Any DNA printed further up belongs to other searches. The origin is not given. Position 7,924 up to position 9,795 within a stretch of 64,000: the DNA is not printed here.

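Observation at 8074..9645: MIO ammonia-lyase inside the APE operon carries a Tyr-His dyad at the substrate-selectivity position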

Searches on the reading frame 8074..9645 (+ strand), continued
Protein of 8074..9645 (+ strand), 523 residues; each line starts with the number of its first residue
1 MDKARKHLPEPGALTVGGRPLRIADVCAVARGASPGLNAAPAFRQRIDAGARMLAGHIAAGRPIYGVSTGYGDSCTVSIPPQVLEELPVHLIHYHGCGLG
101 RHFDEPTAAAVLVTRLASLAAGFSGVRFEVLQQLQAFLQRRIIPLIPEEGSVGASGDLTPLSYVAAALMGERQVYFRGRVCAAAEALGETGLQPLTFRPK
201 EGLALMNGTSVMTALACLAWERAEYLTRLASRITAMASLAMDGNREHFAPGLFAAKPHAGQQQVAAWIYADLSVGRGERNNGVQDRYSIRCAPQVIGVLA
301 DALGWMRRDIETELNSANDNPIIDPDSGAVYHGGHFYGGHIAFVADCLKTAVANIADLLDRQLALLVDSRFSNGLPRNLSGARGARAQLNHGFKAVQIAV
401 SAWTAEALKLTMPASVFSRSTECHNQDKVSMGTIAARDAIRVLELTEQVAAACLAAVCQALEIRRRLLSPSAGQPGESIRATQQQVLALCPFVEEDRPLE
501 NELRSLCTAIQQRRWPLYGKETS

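Call 9: search_solved_structures(query=window:8074-9645:+, max_evalue=1e-60, show_alignments=5)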
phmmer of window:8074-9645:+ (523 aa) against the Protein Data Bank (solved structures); distinct sequences matched with E-value up to 1e-60: 34.
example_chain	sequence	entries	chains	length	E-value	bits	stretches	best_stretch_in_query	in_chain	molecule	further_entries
7tqr_A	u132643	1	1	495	1.5e-71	244.7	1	14-482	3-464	Probable histidine ammonia-lyase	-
2o78_A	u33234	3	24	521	4.2e-71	243.3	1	22-513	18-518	Putative histidine ammonia-lyase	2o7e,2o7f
2o6y_A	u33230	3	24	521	6.5e-71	242.7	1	22-513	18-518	Putative histidine ammonia-lyase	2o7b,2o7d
2nyn_A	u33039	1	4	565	9.3e-71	242.1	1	14-465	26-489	Phenylalanine/histidine ammonia-lyase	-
3czo_A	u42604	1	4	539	1.1e-70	241.9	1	15-465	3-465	Histidine ammonia-lyase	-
5ltm_B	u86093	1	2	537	3.8e-70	240.1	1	15-465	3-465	phenylalanine ammonia lyase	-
3unv_A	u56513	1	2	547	7.6e-70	239.1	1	18-510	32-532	AdmH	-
2qve_A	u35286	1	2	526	1.6e-68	234.8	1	52-509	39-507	Tyrosine Aminomutase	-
2rjr_A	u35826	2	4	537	1.7e-68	234.7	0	51-270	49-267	Tyrosine aminomutase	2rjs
2ohy_A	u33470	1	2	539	1.8e-68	234.6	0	51-270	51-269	Tyrosine aminomutase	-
3kdz_A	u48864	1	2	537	5.9e-68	232.9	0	51-270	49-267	Histidine ammonia-lyase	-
3kdy_A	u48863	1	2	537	7.6e-68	232.5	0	51-270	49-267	Histidine ammonia-lyase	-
4baa_A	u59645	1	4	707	1.9e-67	231.2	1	14-465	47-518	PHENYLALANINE AMMONIA-LYASE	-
2yii_A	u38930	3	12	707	4.8e-67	229.9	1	14-465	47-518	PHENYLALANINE AMMONIA-LYASE | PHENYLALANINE AMINOMUTASE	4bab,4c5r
4v2q_A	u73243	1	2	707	8.3e-67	229.1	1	14-465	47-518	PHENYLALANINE AMMONIA-LYASE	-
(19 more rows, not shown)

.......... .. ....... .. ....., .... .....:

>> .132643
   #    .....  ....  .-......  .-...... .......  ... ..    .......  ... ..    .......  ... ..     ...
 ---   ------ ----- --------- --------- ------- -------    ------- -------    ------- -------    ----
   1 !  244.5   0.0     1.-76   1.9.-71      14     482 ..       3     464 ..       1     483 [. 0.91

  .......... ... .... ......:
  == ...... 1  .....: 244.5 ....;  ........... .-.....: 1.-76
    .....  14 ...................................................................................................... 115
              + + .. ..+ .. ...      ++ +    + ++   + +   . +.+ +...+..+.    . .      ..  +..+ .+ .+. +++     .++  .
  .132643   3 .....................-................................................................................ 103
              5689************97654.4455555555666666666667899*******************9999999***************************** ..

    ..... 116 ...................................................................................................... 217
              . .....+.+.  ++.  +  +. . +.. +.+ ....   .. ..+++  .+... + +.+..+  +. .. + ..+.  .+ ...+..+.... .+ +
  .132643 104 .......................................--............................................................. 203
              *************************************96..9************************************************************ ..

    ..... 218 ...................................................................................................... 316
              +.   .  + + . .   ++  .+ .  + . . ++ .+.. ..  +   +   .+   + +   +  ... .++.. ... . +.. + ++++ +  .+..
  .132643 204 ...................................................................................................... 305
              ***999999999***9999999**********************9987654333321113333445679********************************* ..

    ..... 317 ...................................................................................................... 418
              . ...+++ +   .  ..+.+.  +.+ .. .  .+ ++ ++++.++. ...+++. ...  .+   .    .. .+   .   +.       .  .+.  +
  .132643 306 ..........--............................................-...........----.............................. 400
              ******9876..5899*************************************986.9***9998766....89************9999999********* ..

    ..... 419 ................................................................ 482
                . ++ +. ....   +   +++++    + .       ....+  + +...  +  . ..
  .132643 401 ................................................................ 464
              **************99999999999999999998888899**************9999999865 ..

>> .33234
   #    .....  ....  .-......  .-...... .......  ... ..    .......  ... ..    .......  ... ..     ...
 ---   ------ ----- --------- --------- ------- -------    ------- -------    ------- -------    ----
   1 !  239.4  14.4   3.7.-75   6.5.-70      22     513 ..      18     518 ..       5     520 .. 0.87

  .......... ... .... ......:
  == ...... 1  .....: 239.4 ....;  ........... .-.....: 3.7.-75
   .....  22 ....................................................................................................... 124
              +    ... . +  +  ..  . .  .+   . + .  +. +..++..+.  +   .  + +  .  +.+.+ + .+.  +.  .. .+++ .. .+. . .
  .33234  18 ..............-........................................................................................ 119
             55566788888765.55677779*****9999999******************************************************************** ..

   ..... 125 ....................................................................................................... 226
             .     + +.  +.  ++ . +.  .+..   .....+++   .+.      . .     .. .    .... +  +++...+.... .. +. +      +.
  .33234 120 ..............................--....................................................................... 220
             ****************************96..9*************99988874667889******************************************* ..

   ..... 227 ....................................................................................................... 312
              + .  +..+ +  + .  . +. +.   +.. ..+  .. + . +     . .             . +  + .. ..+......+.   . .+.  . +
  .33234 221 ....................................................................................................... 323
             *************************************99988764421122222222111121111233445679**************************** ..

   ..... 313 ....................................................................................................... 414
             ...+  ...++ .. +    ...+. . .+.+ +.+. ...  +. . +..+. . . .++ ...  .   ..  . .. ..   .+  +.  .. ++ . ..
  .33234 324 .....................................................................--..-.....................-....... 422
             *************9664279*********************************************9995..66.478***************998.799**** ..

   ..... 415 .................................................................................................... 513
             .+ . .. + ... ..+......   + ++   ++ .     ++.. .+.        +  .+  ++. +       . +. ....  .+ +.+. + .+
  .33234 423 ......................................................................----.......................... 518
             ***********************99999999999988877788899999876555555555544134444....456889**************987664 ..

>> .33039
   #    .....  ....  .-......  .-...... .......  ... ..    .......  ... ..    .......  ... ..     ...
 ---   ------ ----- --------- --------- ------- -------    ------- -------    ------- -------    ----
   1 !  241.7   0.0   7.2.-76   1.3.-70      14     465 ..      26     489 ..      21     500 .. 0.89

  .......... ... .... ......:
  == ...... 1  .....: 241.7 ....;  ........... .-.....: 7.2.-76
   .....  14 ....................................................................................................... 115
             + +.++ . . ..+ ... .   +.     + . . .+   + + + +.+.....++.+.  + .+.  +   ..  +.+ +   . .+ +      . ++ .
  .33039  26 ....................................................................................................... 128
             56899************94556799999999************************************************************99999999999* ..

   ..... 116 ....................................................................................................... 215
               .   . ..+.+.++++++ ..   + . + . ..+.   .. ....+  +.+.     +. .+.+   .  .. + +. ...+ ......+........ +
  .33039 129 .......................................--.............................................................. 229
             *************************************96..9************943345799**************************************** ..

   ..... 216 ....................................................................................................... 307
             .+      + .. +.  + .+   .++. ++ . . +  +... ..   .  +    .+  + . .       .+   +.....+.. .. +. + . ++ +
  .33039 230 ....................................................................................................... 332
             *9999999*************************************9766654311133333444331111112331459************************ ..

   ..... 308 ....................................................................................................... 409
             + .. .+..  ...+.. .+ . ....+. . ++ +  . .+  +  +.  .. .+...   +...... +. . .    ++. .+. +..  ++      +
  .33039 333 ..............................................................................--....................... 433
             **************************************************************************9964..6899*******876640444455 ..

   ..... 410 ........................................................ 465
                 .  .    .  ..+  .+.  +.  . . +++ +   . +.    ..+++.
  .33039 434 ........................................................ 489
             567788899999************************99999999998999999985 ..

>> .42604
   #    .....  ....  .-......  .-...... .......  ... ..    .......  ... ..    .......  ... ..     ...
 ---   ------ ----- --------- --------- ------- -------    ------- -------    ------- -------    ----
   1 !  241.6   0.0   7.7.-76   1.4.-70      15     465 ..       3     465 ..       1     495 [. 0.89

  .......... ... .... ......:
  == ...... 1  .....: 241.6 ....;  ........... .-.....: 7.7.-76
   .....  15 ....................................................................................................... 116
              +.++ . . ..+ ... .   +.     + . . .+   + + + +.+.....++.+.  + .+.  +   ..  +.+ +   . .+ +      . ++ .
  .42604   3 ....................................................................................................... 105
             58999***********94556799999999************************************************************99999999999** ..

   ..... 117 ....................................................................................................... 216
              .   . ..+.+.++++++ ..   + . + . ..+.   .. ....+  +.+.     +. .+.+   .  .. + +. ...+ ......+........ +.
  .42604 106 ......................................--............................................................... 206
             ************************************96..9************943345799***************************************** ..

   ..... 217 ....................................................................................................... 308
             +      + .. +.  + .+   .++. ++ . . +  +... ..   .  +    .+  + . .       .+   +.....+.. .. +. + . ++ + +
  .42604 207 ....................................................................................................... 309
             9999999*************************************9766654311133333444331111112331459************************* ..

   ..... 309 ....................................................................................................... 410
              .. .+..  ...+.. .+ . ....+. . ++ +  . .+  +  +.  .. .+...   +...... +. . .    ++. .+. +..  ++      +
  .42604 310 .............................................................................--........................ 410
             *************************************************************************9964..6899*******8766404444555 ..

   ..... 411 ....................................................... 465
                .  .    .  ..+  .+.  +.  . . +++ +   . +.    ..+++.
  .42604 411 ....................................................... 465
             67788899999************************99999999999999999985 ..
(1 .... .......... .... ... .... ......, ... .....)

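Call 13: find_related_loci(query=window:8074-9645:+, collection=genome_contigs, flank=10000)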
Query window:8074-9645:+ (523 aa) in genome_contigs; peptide patterns used: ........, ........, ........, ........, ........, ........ (x = any residue, [..] = any of these).
600 stretches matched a pattern (row limit reached: there are more); 593 encode a relative of the query (tblastn E <= 1e-3); the best 80 are kept; 80 distinct loci.
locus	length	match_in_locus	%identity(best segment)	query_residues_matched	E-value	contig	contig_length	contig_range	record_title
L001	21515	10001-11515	74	14-518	0e+0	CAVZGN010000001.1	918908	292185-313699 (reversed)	MAG: uncultured proteobacterium isolate MFD03044.bin.1.30 genome assembly, contig: contig_40356, whole genome shotgun se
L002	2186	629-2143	72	14-518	0e+0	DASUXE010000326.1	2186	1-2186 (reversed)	MAG TPA_asm: Gammaproteobacteria bacterium isolate SMAG_U1861 k141_574436, whole genome shotgun sequence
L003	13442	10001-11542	72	3-519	0e+0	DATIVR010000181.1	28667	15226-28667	MAG TPA_asm: Gammaproteobacteria bacterium isolate SMAG_U16012 k141_916583, whole genome shotgun sequence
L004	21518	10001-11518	73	14-519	0e+0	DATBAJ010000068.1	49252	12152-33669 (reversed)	MAG TPA_asm: Gammaproteobacteria bacterium isolate SMAG_U5729 k141_3575516, whole genome shotgun sequence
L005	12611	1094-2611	73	14-519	0e+0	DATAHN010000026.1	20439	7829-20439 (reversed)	MAG TPA_asm: Gammaproteobacteria bacterium isolate SMAG_U6856 k141_2962190, whole genome shotgun sequence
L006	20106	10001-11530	71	9-518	0e+0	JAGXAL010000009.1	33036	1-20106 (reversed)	MAG: Natronospirales bacterium isolate REEB76 contig-150_1517, whole genome shotgun sequence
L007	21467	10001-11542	69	6-519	0e+0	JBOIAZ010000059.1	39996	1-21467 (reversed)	MAG: Gammaproteobacteria bacterium isolate TC-S_metawrap_bin.270 k127_2066358, whole genome shotgun sequence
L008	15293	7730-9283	72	1-519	0e+0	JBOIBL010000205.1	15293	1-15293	MAG: Gammaproteobacteria bacterium isolate TC-S_metabat2.bin.339 k127_2086042, whole genome shotgun sequence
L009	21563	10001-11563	63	1-521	0e+0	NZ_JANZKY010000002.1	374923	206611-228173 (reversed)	Propionivibrio soli strain SG131 Scaffold2, whole genome shotgun sequence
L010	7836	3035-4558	63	14-521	0e+0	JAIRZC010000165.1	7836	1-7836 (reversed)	MAG: Accumulibacter sp. isolate Gsp477_bin71 k119_211726, whole genome shotgun sequence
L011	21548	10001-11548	63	2-519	0e+0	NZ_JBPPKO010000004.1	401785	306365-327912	Tepidicaulis sp. LMO-SS28 SS.TM.28_ctg004_LMO-SS28, whole genome shotgun sequence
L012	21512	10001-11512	62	16-518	0e+0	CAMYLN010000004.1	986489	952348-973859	MAG: Parvibaculaceae bacterium isolate Biocath_Alpha_11 genome assembly, contig: k127_21146, whole genome shotgun sequen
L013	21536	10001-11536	62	10-518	0e+0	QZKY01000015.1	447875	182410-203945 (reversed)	MAG: Oxalobacter sp. isolate SURF_1 Ga0104751_1000004, whole genome shotgun sequence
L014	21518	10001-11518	61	14-518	0e+0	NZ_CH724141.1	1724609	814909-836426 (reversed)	Photobacterium sp. SKA34 scf_1099521381183, whole genome shotgun sequence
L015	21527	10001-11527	60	11-518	0e+0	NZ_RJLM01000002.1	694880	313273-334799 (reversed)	Photobacterium chitinilyticum strain BEI247 scaffold_1, whole genome shotgun sequence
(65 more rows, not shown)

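Call 46: search_protein_representatives(protein=window:8074-9645:+)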
Query: 523 residues. Proteins with E-value up to 0.001 (for the whole library): 10131; up to 1e-10: 5838; up to 1e-30: 1870. The best 150 are listed.
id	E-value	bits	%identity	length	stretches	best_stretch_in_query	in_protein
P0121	4.5e-177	606.1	58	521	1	16-516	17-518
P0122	7.8e-162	555.8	57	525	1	13-513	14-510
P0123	4.4e-148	510.5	56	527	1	13-466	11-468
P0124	1.4e-147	508.8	63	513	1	14-389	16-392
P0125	7.8e-142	489.8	53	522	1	16-505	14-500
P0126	9.5e-140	483.0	50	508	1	16-510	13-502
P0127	1.5e-139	482.3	52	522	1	14-517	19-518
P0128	5.2e-132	457.4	57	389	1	19-398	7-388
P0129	1.0e-130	453.2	49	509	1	22-511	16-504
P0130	1.5e-128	446.0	47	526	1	15-502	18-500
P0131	8.9e-127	440.2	47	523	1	14-510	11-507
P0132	1.2e-126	439.7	52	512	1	9-509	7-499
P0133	2.6e-123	428.8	48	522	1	5-469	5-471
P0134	1.5e-122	426.2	51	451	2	16-302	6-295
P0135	1.6e-119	416.3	48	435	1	15-437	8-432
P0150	1.7e-105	370.0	44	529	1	20-508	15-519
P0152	8.6e-103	361.1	42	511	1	25-505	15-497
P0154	2.5e-101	356.2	42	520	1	39-518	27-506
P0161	3.3e-95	336.1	46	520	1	44-511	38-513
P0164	5.1e-94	332.1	41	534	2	15-268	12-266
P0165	1.1e-92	327.7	39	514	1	16-506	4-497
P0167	4.2e-92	325.8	42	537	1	39-464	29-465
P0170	4.2e-90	319.2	39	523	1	41-471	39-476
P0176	2.3e-87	310.2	40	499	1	14-514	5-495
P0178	2.5e-86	306.8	38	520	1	15-510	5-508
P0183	1.8e-82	294.0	41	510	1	34-445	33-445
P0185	4.9e-82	292.6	39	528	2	17-266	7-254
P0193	3.9e-80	286.3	40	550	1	23-517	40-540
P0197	6.8e-80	285.5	39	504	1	13-468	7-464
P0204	1.5e-77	277.8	37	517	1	13-512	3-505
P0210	2.1e-76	274.0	39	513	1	34-500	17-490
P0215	5.7e-75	269.3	39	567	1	44-516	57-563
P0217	9.6e-75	268.5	39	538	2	10-277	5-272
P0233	3.4e-73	263.4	39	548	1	40-512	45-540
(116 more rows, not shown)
